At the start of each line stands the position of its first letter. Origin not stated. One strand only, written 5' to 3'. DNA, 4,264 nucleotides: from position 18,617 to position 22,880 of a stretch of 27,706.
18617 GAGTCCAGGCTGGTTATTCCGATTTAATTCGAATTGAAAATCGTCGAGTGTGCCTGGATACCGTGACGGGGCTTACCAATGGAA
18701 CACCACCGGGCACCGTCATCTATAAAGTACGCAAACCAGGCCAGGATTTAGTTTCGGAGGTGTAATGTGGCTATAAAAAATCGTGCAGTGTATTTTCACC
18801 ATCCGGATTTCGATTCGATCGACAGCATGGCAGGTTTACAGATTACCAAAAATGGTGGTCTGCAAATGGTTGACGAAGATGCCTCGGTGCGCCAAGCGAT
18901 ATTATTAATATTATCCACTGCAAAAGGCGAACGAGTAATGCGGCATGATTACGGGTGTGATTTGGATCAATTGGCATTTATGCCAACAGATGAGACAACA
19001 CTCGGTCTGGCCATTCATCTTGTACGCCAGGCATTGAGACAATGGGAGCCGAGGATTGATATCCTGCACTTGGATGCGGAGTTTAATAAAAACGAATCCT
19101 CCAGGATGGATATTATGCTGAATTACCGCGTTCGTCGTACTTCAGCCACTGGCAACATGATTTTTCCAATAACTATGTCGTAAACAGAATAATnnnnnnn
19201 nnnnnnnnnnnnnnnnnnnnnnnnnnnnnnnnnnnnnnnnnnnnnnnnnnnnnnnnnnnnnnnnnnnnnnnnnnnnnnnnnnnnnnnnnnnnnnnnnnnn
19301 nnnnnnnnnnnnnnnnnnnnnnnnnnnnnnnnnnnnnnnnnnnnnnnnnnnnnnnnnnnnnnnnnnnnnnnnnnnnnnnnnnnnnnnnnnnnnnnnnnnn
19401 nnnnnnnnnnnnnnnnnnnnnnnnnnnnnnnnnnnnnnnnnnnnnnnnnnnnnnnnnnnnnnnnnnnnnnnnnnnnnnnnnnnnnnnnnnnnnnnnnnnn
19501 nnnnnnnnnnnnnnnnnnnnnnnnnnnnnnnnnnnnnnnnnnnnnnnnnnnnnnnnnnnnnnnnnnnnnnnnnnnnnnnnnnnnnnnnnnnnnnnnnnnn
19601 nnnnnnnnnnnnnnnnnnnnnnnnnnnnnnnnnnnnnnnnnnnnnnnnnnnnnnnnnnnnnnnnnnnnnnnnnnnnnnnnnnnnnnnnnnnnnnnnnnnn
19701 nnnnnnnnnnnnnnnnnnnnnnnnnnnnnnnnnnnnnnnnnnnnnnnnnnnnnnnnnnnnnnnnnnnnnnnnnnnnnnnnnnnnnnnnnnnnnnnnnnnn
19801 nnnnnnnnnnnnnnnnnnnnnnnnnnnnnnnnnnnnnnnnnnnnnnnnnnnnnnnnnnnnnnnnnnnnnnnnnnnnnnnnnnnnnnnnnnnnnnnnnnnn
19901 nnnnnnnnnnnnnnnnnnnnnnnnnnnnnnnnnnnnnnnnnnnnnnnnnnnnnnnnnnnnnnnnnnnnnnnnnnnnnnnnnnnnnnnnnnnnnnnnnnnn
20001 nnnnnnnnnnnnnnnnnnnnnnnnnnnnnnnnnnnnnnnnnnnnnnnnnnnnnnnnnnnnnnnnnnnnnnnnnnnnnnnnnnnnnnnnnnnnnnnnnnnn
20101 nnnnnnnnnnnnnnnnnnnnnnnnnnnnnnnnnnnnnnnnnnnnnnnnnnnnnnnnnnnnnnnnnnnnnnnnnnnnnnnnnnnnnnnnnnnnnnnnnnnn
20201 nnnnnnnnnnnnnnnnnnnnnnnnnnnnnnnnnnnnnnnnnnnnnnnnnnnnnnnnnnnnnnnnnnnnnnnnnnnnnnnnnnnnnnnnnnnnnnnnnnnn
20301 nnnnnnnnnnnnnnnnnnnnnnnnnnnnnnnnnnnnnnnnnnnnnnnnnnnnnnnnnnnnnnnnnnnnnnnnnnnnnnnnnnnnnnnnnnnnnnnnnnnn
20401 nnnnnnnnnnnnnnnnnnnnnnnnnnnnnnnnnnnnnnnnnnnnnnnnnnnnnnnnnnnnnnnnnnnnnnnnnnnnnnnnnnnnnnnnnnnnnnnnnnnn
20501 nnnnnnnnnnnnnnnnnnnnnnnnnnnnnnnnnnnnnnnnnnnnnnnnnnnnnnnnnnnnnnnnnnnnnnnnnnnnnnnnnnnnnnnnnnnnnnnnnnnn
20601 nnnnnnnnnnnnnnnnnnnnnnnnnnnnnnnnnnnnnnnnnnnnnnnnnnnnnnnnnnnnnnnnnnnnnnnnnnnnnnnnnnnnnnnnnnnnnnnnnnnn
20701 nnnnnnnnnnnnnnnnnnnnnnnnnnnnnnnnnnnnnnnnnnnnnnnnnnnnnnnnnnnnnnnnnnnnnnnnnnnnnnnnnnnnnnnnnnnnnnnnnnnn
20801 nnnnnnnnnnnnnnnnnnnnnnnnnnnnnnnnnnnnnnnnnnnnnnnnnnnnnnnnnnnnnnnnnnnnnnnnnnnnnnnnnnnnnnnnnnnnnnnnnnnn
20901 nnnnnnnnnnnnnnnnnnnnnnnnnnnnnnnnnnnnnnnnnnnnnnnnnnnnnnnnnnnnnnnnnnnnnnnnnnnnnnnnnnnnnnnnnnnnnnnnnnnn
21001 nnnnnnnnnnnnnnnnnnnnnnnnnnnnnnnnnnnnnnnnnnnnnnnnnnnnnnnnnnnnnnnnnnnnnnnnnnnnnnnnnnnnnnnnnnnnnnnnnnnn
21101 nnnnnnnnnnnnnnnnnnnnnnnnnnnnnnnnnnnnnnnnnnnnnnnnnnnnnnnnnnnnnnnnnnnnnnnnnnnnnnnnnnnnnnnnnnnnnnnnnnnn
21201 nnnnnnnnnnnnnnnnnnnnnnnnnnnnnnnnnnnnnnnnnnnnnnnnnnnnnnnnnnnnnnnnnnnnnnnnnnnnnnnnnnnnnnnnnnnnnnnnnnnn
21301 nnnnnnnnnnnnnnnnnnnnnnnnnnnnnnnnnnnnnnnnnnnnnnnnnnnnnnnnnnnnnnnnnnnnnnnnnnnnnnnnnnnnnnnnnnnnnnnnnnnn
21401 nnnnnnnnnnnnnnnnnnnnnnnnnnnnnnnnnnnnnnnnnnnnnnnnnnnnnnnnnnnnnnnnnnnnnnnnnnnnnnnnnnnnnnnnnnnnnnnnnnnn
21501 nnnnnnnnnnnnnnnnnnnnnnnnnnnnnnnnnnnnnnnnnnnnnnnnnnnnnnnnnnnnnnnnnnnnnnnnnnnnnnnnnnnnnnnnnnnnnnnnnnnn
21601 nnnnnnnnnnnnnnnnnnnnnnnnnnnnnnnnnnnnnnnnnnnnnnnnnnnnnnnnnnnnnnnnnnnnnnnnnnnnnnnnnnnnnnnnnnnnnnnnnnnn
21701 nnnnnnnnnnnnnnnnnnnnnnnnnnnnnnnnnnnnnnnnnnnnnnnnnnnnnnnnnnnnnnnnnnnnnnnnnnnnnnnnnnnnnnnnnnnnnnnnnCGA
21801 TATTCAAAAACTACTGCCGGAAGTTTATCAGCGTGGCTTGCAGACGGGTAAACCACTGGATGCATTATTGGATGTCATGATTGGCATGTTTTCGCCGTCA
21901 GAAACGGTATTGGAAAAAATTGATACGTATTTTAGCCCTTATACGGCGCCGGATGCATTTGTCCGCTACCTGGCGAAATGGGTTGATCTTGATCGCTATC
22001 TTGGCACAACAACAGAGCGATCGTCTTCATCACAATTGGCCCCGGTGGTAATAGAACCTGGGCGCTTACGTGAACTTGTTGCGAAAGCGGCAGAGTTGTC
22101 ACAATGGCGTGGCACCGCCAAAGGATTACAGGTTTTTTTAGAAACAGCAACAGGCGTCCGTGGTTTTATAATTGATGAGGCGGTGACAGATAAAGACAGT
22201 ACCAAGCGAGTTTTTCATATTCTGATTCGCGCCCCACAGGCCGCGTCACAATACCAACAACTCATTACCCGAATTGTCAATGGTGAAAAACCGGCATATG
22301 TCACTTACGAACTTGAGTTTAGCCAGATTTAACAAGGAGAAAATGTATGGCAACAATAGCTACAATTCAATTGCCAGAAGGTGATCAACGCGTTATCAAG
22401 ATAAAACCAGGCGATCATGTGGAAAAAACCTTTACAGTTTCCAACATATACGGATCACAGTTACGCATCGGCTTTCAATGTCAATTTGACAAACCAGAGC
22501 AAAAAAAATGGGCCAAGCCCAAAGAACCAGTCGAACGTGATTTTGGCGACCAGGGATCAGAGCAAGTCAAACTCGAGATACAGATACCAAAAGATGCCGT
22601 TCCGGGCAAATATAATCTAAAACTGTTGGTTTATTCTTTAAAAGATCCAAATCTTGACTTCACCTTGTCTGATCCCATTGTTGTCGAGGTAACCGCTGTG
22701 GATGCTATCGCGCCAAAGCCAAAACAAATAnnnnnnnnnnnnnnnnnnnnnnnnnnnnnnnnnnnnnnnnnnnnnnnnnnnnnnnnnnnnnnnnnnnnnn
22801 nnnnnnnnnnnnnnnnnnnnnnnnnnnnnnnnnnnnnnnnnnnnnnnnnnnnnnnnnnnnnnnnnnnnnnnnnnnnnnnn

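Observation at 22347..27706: Candidate membrane-tethered contractile injection system with a dedicated envelope module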

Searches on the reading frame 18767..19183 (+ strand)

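Call 5: search_protein_families(library=pfam, proteins=[window:18767-19183:+], max_evalue=0.01)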
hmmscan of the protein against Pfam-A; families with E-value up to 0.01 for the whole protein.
window:18767-19183:+ (138 aa): 2 families
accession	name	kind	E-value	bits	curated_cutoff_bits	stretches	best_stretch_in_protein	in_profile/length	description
PF04965.19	GPW_gp25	-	1.5e-23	82.9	27.2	1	37-125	3-94/96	Baseplate wedge protein gp25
PF10934.14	Sheath_initiator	-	0.00041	20.8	32.9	1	25-109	10-96/104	Contractile injection system sheath initiator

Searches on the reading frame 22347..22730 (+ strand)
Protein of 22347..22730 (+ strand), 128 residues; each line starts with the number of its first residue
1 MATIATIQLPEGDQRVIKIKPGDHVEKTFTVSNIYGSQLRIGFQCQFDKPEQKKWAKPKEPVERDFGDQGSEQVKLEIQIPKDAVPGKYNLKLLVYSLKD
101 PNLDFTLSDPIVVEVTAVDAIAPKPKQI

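Call 37: search_protein_representatives(protein=window:22347-22730:+)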
Query: 128 residues. Proteins with E-value up to 0.001 (for the whole library): 245; up to 1e-10: 30; up to 1e-30: 3. The best 150 are listed.
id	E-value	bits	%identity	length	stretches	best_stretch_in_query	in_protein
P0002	3.8e-60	217.5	81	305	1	1-126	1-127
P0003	8.0e-48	177.7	66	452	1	1-122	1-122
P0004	2.0e-31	124.8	51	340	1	2-126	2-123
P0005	2.0e-29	118.3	56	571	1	18-117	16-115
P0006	5.1e-26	107.3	49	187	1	8-112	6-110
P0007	4.9e-21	91.2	41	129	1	1-123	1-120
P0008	4.6e-19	84.8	41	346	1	1-119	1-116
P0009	4.8e-18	81.5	40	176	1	1-125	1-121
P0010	1.7e-17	79.7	49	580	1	1-116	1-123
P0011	2.7e-17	79.1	38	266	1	1-126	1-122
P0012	3.5e-17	78.7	40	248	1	1-123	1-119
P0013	2.5e-16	76.0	37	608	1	1-125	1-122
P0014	3.0e-15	72.5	38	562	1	1-127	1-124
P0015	1.1e-14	70.7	35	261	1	21-127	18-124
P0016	1.2e-14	70.6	37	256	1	16-123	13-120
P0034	3.5e-10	56.1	32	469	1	2-126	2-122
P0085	1.0e-06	44.9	30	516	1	16-118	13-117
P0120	1.0e-05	41.7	35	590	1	26-123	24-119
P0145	3.6e-05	39.9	28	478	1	10-118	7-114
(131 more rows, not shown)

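Call 44: find_encoding_contigs(protein=P0004, flank=10000, max_places=2)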
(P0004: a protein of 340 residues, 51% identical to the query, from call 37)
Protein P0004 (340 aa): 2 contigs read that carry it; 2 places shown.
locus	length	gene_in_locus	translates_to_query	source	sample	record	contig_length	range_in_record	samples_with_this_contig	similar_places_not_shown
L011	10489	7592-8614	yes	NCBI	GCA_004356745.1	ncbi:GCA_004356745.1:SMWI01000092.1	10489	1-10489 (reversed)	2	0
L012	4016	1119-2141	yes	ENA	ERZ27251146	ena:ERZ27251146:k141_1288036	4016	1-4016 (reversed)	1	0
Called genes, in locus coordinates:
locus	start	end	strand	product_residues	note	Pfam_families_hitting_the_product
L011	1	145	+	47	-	PF06841:Phage_T4_gp19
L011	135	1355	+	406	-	-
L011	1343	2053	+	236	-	PF19266:CIS_tube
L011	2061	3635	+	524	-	PF05954:Phage_GPD (faint), PF04717:Phage_base_V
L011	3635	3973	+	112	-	-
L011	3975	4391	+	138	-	PF04965:GPW_gp25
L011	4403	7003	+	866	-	PF04865:Baseplate_J (faint)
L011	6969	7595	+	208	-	-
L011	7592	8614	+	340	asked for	PF03793:PASTA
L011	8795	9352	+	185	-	-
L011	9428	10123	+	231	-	-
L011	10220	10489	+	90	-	?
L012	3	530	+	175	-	?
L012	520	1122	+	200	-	-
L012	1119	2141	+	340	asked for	PF03793:PASTA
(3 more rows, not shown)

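Call 45: find_encoding_contigs(protein=P0013, flank=10000, max_places=2)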
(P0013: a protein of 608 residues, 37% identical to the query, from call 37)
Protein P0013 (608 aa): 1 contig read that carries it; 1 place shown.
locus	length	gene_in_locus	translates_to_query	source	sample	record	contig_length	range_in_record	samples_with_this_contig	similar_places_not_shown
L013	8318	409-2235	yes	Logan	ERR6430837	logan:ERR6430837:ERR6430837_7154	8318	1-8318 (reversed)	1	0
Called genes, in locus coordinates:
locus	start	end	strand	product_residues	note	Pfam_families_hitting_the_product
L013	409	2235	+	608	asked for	PF03793:PASTA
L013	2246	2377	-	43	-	-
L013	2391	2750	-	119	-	-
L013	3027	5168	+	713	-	PF02743:dCache_1, PF22673:MCP-like_PDC_1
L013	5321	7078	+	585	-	PF08238:Sel1, PF01471:PG_binding_1 (weak), PF09136:Glucodextran_B, PF00656:Peptidase_C14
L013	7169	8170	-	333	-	PF20340:DUF6635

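Call 46: find_encoding_contigs(protein=P0034, flank=10000, max_places=2)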
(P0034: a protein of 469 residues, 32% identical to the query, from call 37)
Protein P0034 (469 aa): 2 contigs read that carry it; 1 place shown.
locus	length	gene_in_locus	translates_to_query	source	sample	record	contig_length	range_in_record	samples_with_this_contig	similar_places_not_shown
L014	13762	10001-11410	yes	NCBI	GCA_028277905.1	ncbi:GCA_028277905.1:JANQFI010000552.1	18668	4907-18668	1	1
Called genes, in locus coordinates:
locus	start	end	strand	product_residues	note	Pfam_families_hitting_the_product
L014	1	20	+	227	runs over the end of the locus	PF13620:CarboxypepD_reg (weak)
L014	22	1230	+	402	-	PF04984:Phage_sheath_1, PF17482:Phage_sheath_1C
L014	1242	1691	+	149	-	PF06841:Phage_T4_gp19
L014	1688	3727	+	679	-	-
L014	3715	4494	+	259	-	PF19266:CIS_tube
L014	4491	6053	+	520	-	PF05954:Phage_GPD, PF04717:Phage_base_V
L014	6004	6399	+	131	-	-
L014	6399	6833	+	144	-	PF04965:GPW_gp25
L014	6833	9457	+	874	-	-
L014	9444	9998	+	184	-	PF09684:Tail_P2_I (weak)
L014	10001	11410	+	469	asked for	PF10633:NPCBM_assoc (faint), PF03793:PASTA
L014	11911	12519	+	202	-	-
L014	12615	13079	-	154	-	-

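Call 76: find_encoding_contigs(protein=P0085, flank=8000, max_places=1)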
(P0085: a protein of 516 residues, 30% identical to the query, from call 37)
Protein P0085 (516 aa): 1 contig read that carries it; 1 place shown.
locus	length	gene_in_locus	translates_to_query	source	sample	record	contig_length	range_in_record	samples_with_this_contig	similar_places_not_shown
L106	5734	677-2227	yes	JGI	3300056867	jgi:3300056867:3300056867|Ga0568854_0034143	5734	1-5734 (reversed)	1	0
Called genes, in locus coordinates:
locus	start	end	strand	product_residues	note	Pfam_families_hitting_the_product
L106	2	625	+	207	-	?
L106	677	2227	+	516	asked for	PF03793:PASTA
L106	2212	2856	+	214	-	PF14295:PAN_4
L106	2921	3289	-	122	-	PF18478:PIN_10 (faint), PF18480:DUF5615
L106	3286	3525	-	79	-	PF04255:DUF433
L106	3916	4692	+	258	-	PF13398:Peptidase_M50B (faint)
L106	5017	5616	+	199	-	PF13432:TPR_16 (faint), PF24885:TPR_NPHP3, PF00515:TPR_1 (faint), PF13374:TPR_10, PF13424:TPR_12, PF13176:TPR_7 (weak), PF13374:TPR_10, PF13424:TPR_12, +2 more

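Call 77: find_encoding_contigs(protein=P0120, flank=8000, max_places=1)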
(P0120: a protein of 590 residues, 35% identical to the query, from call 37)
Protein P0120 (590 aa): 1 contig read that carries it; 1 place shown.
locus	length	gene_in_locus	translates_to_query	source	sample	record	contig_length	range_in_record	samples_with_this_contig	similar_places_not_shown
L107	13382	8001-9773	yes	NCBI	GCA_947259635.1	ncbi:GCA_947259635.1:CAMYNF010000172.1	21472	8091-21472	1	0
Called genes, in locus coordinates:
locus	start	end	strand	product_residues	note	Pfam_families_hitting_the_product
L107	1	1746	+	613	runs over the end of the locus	-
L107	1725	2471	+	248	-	PF19266:CIS_tube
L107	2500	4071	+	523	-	PF05954:Phage_GPD, PF04717:Phage_base_V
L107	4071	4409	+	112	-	-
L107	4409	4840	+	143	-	PF04965:GPW_gp25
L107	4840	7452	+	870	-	PF04865:Baseplate_J (faint)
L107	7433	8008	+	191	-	PF09684:Tail_P2_I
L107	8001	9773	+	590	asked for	PF03793:PASTA, PF11123:DNA_Packaging_2 (faint), PF03793:PASTA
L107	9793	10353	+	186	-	-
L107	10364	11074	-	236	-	-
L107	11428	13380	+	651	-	?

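Call 78: find_encoding_contigs(protein=P0145, flank=8000, max_places=1)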
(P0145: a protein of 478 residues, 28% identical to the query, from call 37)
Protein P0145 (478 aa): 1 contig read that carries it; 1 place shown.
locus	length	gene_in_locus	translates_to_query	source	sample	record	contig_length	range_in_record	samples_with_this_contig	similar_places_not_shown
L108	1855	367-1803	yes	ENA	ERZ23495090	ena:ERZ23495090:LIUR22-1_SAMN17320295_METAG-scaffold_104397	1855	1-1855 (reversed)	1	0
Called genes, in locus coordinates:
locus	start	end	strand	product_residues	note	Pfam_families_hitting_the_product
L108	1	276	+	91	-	?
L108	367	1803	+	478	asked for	PF03793:PASTA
